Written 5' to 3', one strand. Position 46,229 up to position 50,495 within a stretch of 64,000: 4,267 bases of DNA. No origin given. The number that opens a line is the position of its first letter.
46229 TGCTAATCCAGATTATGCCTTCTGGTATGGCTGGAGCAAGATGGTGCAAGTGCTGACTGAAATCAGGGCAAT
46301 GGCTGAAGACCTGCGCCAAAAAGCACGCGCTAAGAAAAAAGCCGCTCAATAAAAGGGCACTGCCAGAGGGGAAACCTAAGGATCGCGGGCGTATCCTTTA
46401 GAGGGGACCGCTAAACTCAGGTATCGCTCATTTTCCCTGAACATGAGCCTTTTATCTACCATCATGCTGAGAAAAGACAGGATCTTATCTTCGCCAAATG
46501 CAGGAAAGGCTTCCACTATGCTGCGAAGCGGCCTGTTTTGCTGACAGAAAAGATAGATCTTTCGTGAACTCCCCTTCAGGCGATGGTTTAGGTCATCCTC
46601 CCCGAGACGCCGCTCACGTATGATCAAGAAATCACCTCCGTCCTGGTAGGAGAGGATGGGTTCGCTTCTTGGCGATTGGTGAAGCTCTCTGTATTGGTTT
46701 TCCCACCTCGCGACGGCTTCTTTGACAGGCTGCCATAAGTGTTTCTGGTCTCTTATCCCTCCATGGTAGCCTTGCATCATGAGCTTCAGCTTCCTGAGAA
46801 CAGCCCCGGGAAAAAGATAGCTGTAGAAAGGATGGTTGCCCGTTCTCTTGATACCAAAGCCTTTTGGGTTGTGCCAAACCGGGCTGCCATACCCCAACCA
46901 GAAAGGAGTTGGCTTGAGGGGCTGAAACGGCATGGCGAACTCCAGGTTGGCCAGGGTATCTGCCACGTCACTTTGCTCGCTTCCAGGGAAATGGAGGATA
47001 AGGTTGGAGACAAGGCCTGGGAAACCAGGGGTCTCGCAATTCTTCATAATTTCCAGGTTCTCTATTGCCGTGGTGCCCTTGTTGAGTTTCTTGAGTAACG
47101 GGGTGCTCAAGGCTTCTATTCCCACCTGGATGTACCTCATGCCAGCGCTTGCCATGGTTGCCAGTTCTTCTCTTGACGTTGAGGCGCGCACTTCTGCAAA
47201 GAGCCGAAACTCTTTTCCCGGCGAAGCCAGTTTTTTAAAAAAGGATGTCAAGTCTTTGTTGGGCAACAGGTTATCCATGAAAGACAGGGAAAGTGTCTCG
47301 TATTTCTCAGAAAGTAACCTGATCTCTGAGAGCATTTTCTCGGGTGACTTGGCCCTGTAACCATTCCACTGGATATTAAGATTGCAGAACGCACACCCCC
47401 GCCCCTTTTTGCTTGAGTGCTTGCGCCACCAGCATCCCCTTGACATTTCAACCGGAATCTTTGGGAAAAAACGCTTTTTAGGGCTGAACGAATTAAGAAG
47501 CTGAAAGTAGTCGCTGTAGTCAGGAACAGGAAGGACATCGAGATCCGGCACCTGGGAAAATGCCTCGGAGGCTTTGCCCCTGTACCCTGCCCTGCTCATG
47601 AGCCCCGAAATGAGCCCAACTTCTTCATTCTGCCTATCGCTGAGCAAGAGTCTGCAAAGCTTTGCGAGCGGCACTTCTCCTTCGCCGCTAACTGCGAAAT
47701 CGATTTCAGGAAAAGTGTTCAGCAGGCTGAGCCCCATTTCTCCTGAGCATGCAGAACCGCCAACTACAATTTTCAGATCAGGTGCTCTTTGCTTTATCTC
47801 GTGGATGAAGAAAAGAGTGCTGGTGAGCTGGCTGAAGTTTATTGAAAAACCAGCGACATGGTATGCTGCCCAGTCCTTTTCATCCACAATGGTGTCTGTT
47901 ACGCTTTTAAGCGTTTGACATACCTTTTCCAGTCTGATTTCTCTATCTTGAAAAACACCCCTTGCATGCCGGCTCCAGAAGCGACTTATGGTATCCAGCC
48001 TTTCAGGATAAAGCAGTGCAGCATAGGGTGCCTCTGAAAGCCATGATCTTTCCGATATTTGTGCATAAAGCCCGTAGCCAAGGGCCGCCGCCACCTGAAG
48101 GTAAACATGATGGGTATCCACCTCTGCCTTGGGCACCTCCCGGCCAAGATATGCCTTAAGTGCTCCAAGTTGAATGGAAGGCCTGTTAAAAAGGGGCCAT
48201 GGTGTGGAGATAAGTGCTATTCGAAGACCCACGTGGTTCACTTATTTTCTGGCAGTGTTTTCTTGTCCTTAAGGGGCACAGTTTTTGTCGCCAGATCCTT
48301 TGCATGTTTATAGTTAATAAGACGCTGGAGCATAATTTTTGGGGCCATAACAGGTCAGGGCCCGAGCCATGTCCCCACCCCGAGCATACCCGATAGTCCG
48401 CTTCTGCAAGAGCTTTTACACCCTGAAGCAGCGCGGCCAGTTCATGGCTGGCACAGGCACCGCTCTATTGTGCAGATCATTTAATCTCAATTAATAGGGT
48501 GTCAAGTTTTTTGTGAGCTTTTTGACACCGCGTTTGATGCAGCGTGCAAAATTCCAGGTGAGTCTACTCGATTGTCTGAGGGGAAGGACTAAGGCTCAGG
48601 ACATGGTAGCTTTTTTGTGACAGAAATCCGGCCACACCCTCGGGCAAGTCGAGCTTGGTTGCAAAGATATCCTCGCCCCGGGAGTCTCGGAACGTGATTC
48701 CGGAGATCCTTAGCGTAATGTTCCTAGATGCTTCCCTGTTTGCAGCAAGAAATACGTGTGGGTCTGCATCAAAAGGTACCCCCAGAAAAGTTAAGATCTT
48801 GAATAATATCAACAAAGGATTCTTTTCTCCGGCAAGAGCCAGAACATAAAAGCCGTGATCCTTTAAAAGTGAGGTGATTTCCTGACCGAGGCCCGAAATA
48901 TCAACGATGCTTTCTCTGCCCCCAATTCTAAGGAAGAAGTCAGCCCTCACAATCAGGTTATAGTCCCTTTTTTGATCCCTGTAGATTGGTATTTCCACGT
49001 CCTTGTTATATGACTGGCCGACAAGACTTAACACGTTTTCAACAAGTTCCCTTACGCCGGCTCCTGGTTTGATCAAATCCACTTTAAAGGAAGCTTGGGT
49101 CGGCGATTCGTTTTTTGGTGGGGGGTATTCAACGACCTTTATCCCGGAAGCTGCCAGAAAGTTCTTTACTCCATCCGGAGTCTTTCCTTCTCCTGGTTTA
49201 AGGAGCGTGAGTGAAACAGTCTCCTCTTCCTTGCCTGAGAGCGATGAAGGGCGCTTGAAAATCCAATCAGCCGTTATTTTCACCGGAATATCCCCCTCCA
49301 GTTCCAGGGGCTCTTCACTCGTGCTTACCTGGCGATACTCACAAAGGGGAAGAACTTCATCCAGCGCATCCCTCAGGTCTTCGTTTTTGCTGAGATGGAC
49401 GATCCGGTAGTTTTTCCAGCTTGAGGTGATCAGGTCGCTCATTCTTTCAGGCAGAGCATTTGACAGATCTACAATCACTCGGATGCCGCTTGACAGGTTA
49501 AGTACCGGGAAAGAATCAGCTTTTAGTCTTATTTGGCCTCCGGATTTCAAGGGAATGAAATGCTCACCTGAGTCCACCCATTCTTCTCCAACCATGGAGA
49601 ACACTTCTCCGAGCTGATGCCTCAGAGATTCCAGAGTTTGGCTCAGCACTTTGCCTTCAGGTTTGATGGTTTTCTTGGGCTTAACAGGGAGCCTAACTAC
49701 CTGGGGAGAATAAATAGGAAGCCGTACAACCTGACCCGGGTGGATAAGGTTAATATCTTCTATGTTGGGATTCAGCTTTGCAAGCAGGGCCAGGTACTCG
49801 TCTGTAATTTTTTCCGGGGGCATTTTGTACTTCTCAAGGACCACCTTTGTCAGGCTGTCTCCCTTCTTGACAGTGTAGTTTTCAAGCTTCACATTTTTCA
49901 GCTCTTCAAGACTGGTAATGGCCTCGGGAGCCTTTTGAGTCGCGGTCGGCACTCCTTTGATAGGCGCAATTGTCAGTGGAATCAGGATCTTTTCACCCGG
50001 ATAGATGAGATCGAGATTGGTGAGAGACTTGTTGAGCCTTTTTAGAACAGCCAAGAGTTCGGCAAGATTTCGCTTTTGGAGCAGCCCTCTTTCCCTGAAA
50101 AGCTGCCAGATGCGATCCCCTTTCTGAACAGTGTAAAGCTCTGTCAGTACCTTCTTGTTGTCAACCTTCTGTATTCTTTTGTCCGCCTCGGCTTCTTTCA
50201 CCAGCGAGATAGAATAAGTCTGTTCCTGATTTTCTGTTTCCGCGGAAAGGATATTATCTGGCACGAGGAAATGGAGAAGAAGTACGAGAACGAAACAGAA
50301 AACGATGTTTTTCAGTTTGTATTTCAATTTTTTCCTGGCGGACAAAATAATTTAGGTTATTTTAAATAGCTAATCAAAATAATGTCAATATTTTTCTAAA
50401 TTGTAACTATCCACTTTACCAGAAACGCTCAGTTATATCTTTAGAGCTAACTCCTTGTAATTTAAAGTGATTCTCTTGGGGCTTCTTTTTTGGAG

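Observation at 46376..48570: Orphan B12-domain radical SAM enzyme of the RiPP C-methyltransferase type with a non-canonical Cys motif and a translationally coupled mini-ORF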

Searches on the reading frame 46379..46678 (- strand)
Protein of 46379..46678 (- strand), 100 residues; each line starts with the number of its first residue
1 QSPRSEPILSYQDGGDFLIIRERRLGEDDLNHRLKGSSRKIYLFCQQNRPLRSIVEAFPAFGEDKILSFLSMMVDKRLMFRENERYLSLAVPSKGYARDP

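Call 53: search_solved_structures(query=A4, max_evalue=10, show_alignments=2)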
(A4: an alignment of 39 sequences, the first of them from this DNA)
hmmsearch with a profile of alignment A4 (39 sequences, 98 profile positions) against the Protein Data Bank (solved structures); distinct sequences matched with E-value up to 10: 9.
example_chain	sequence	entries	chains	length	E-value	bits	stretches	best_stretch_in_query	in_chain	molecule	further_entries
5hs7_A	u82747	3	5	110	0.082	16.2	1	40-78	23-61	HTH-type transcriptional regulator YodB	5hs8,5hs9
7fcf_A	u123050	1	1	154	0.32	14.3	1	27-67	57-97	Fimbrial protein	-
7fcf_B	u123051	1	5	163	0.35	14.1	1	27-67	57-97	Fimbrial protein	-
5yi0_B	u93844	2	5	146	0.39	14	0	26-78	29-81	Zinc transport transcriptional regulator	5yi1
5yhy_A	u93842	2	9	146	0.42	13.9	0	25-78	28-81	Zinc transport transcriptional regulator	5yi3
4em0_B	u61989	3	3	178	0.43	13.9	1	5-74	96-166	Uncharacterized HTH-type transcriptional regulator SAR2349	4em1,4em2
9y6s_8P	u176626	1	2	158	0.61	13.4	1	30-66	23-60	Ubiquitin-like domain-containing protein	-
8vpo_A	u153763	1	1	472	0.79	13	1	38-79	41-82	Radical SAM core domain-containing protein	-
8jg7_A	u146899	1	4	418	1.4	12.2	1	57-83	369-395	Serine decarboxylase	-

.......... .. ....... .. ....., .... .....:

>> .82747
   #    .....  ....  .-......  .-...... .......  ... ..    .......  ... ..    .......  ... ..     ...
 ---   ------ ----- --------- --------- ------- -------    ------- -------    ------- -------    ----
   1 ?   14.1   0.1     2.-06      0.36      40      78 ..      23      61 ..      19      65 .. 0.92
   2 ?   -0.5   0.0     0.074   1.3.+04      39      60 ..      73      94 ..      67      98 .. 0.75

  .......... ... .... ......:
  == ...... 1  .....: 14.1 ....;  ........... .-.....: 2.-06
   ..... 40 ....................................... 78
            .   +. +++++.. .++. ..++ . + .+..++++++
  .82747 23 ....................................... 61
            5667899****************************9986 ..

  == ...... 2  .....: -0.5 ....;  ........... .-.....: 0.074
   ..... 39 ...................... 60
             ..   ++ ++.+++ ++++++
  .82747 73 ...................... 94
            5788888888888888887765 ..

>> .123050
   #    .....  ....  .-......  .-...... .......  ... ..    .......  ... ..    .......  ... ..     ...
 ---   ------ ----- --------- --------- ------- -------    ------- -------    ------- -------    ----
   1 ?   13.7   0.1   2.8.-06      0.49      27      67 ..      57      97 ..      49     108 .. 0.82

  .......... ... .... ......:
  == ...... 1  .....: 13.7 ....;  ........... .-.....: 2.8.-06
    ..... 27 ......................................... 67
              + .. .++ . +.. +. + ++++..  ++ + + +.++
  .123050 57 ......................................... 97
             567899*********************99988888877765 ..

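Call 54: search_protein_families(library=pfam, alignment_id=A4, max_evalue=10)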
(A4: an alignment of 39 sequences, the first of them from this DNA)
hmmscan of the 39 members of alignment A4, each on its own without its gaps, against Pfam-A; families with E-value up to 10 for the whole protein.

A. member 1, seq(100 aa): 1 family
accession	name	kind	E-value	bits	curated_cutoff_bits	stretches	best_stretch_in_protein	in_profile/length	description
PF08820.15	DUF1803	-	0.035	14.6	32.2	1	42-87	20-63/91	Domain of unknown function (DUF1803)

B. families by the number of members that match (of 39 scanned): 30 families (the first 25 are shown)
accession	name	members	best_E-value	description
PF05402.18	PqqD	3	0.00053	Coenzyme PQQ synthesis protein D (PqqD)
PF24905.1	TTC3_9th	2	0.00014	TTC3, helical domain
PF01638.23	HxlR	2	0.00068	HxlR-like helix-turn-helix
PF08672.17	ANAPC2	2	0.015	Anaphase promoting complex (APC) subunit 2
PF21120.3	MCM_WH_arc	2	0.033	Archaeal MCM, winged-helix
PF24406.1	nSTAND_NTPase4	2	0.054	Novel STAND NTPase 4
PF13551.12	HTH_29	1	0.0049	Winged helix-turn helix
PF14080.11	DUF4261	1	0.0053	Domain of unknown function (DUF4261)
PF16567.10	CagD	1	0.0086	Pathogenicity island component CagD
PF13518.12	HTH_28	1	0.023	Helix-turn-helix domain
PF23176.1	bHLH_LHW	1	0.029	Transcription factor LHW bHLH domain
PF24021.1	ACT_phage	1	0.03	Phage ACT-like domain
PF08820.15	DUF1803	1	0.035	Domain of unknown function (DUF1803)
PF18621.7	Rv3651-like_middle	1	0.04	Rv3651-like, middle domain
PF08234.17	Spindle_Spc25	1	0.04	Chromosome segregation protein Spc25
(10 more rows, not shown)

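Call 62: predict_structure(alignment_id=A4)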
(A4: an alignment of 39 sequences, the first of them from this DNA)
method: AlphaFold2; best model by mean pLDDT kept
length: 100 residues; sequences in the alignment: 39
mean_pLDDT: 92.9   pTM: 0.83
mean pLDDT of the five models: 92.9, 92.7, 92.6, 92.5, 92.2
residues with pLDDT >= 90: 87; 70-90: 4; 50-70: 5; < 50: 4
segments of 3 or more residues with pLDDT < 50: 98-100
pLDDT, mean of each block of 10 residues (from residue 1): 77 97 96 98 98 98 98 98 98 70
secondary structure, 60 per line:
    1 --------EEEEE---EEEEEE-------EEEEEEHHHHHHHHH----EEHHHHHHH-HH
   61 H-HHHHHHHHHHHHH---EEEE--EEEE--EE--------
elements in order: E9-13 E17-22 E30-35 H36-44 H51-57 H63-75 E79-82 E85-88

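Call 65: fold_search(model_id=the predicted structure, library=pdb)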
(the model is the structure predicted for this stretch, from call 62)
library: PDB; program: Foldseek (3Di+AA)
matches with E <= 10: 995; with E <= 0.001: 0
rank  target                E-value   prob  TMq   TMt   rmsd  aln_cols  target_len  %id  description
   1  8a3t_T                4.2e-02  1.00  0.54  0.10   4.3        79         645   11  S. cerevisiae APC/C-Cdh1 complex (released 2022-08-31)
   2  3mcz_A                5.1e-02  1.00  0.46  0.14   1.9        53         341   19  The Structure of an O-methyltransferase family protein from Burkholderia thailandensis. (released 2010-05-26)
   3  1wq2_A                5.4e-02  0.99  0.45  0.65   4.7        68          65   10  Neutron Crystal Structure Of Dissimilatory Sulfite Reductase D (DsrD) (released 2005-09-19)
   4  8a5y_T                6.6e-02  1.00  0.54  0.10   4.3        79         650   11  S. cerevisiae apo unphosphorylated APC/C. (released 2022-08-31)
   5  1ucr_A                6.6e-02  0.99  0.45  0.57   3.2        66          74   11  Three-dimensional crystal structure of dissimilatory sulfite reductase D (DsrD) (released 2003-10-14)
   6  3mcz_B                7.9e-02  1.00  0.46  0.15   1.9        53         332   19  The Structure of an O-methyltransferase family protein from Burkholderia thailandensis. (released 2010-05-26)
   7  1bja_A                1.1e-01  1.00  0.50  0.53   4.4        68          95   16  ACTIVATION DOMAIN OF THE PHAGE T4 TRANSCRIPTION FACTOR MOTA (released 1998-11-04)
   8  2j5p_MODEL_1_A        1.2e-01  0.99  0.46  0.62   2.6        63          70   14  E. coli FtsK gamma domain (released 2006-10-04)
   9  5hs9_A                1.3e-01  1.00  0.51  0.57   1.4        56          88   14  Crystal structure of the quinone-bound YodB from B. subtilis (released 2016-08-17)
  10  8bif_D                1.6e-01  0.97  0.39  0.14   3.8        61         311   10  O-Methyltransferase Plu4892 in complex with SAH (released 2023-03-08)
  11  1r7j                  1.8e-01  0.98  0.45  0.50   3.1        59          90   15  Crystal structure of the DNA-binding protein Sso10a from Sulfolobus solfataricus (released 2004-07-20)
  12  3c0b_B                1.8e-01  0.87  0.28  0.10   4.2        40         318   20  Crystal structure of the conserved archaeal protein Q6M145. Northeast Structural Genomics Consortium target MrR63 (released 2008-02-26)
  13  1ucr_B                2.0e-01  0.94  0.46  0.59   5.2        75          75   12  Three-dimensional crystal structure of dissimilatory sulfite reductase D (DsrD) (released 2003-10-14)
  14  5hs9_B                2.4e-01  1.00  0.48  0.53   0.9        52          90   13  Crystal structure of the quinone-bound YodB from B. subtilis (released 2016-08-17)
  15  7bzh_MODEL_1_A        2.4e-01  0.99  0.49  0.77   1.8        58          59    7  Solution structure of a DNA binding protein from Sulfolobus islandicus (released 2021-04-28)
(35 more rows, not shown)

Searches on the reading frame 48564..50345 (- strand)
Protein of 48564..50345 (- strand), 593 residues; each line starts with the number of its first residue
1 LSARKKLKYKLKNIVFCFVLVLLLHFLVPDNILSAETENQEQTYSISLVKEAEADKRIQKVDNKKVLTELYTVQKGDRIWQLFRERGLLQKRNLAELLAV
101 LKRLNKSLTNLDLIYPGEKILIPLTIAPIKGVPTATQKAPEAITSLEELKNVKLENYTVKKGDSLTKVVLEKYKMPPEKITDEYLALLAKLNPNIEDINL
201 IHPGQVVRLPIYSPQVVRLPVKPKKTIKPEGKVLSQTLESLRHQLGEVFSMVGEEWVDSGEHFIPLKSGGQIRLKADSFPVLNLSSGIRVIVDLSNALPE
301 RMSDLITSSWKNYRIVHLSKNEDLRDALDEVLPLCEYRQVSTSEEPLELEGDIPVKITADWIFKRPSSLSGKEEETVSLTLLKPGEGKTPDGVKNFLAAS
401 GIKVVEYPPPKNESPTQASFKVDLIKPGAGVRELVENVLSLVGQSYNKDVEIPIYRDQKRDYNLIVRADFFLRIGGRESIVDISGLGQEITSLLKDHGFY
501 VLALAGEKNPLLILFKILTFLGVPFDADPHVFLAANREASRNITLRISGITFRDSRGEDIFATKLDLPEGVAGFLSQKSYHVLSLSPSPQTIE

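Call 22: search_protein_families(library=pfam, proteins=[window:48564-50345:-], max_evalue=0.1)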
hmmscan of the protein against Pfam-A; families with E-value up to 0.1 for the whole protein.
window:48564-50345:- (593 aa): 2 families
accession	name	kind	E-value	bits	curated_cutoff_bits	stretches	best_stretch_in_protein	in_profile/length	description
PF01476.26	LysM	-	1.1e-09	38.5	20.9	1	157-210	1-43/43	LysM domain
PF04225.17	LysM_OapA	-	0.0047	17.5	22.3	0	71-102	5-32/85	Opacity-associated protein A LysM-like domain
